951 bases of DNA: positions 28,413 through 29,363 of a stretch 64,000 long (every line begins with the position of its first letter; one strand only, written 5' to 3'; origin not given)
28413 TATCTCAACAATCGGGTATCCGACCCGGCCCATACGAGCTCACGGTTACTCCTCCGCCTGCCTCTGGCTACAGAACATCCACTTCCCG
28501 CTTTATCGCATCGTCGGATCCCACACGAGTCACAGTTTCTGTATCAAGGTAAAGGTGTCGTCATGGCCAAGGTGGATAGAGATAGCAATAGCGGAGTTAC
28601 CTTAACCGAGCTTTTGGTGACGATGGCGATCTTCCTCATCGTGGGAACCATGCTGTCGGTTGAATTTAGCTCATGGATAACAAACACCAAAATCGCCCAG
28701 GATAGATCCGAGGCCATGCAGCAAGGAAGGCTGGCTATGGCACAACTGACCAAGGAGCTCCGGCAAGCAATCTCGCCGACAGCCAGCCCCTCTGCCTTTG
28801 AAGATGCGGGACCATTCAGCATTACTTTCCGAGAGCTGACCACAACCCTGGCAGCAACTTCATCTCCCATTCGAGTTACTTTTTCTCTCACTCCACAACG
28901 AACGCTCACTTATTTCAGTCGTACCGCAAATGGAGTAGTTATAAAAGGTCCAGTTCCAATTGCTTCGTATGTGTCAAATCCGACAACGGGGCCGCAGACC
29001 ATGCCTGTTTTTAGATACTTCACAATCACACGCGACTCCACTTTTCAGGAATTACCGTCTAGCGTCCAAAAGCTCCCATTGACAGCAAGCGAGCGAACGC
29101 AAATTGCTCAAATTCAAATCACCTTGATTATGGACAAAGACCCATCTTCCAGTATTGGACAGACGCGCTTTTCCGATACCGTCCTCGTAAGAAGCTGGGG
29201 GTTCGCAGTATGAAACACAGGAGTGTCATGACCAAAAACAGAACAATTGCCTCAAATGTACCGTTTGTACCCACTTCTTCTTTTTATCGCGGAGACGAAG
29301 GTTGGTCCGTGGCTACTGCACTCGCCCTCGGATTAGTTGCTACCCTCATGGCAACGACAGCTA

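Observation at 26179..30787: Orphan four-gene type-IV (pseudo)pilin-like cassette with atypical large members and no assembly machinery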

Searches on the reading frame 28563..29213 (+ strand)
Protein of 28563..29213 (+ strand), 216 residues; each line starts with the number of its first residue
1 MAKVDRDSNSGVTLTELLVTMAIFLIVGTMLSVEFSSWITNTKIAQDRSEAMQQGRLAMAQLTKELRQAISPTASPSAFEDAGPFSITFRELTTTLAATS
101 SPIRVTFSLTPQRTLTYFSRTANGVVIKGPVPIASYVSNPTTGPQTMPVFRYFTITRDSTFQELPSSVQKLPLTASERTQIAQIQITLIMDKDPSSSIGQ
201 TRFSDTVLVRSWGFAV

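Call 3: search_protein_families(library=pfam, proteins=[window:28563-29213:+], max_evalue=1)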
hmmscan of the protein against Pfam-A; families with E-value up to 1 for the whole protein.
window:28563-29213:+ (216 aa): 2 families
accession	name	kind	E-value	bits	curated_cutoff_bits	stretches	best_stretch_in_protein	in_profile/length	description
PF07963.17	N_methyl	-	5e-06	26.3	21.2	1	8-31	3-26/27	Prokaryotic N-terminal methylation motif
PF15957.10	Comm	-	0.1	13.3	27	1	14-53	15-52/110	Commissureless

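Call 4: search_protein_families(library=ncbifam, proteins=[window:28563-29213:+], max_evalue=1)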
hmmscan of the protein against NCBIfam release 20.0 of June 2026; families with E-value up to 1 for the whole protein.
window:28563-29213:+ (216 aa): 8 families
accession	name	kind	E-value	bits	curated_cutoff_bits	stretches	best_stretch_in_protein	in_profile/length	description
TIGR02532.1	IV_pilin_GFxxxE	domain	0.00023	20.9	16.3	1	10-30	2-22/24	prepilin-type N-terminal cleavage/methylation domain-containing protein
NF041013.1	T4P_ComGE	equivalog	0.00031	20.8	49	1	8-67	2-61/83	competence type IV pilus minor pilin ComGE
TIGR01711.1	gspJ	equivalog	0.00043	20.1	64.85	1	11-71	2-62/192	type II secretion system minor pseudopilin GspJ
TIGR02599.1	TIGR02599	subfamily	0.0069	15.7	256.5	1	11-69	1-59/361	Verru_Chthon cassette protein C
NF038304.1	EPS_HpsC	equivalog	0.0072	15.9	200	1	7-70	18-81/318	hormogonium polysaccharide secretion pseudopilin HpsC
NF041002.1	pilin_ComGF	equivalog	0.016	15.4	80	1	10-71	2-61/139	competence type IV pilus minor pilin ComGF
TIGR01707.1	gspI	equivalog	0.098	13.2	44.35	1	11-53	1-43/101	type II secretion system minor pseudopilin GspI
NF007800.0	PRK10506.1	equivalog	0.1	12.4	158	1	7-49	6-48/163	prepilin peptidase-dependent protein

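Call 42: search_solved_structures(query=A5, max_evalue=1)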
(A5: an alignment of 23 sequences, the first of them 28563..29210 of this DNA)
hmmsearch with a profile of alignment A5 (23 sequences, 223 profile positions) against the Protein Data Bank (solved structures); distinct sequences matched with E-value up to 1: 8.
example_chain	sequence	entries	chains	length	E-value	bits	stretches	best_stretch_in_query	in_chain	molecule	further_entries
9lab_B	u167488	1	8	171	0.0012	21.8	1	7-42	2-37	MSHA major pilin subunit MshA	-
9egp_A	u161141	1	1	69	0.0012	21.7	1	4-37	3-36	Geopilin domain 1 protein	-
7tgg_A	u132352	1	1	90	0.0037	20.1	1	4-36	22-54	Geopilin domain 1 protein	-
8tj2_C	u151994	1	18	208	0.17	14.7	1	12-49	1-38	Type IV major pilin protein PilA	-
8pfb_G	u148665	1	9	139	0.29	13.9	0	12-133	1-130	Type IV pilin PilE1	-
9laa_A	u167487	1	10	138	0.56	13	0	8-36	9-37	Type IV pilin protein PilA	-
2m7g_A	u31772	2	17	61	0.57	13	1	12-37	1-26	Geopilin domain 1 protein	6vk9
3wsv_A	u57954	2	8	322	0.74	12.6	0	133-194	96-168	L-lactate dehydrogenase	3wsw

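Call 71: search_protein_families(library=pfam, alignment_id=A5, max_evalue=0.05)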
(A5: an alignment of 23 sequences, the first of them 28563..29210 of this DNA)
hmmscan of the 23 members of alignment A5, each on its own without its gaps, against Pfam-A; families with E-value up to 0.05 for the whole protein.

A. member 1, window:28563-29210:+ (216 aa): 1 family
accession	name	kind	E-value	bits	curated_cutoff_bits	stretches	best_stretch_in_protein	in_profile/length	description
PF07963.17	N_methyl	-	5e-06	26.3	21.2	1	8-31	3-26/27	Prokaryotic N-terminal methylation motif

B. families by the number of members that match (of 23 scanned): 4 families
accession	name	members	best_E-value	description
PF07963.17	N_methyl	17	1.8e-08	Prokaryotic N-terminal methylation motif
PF04964.19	Flp_Fap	1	0.021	Flp/Fap pilin component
PF08521.16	2CSK_N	1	0.029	Two-component sensor kinase N-terminal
PF15957.10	Comm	1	0.039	Commissureless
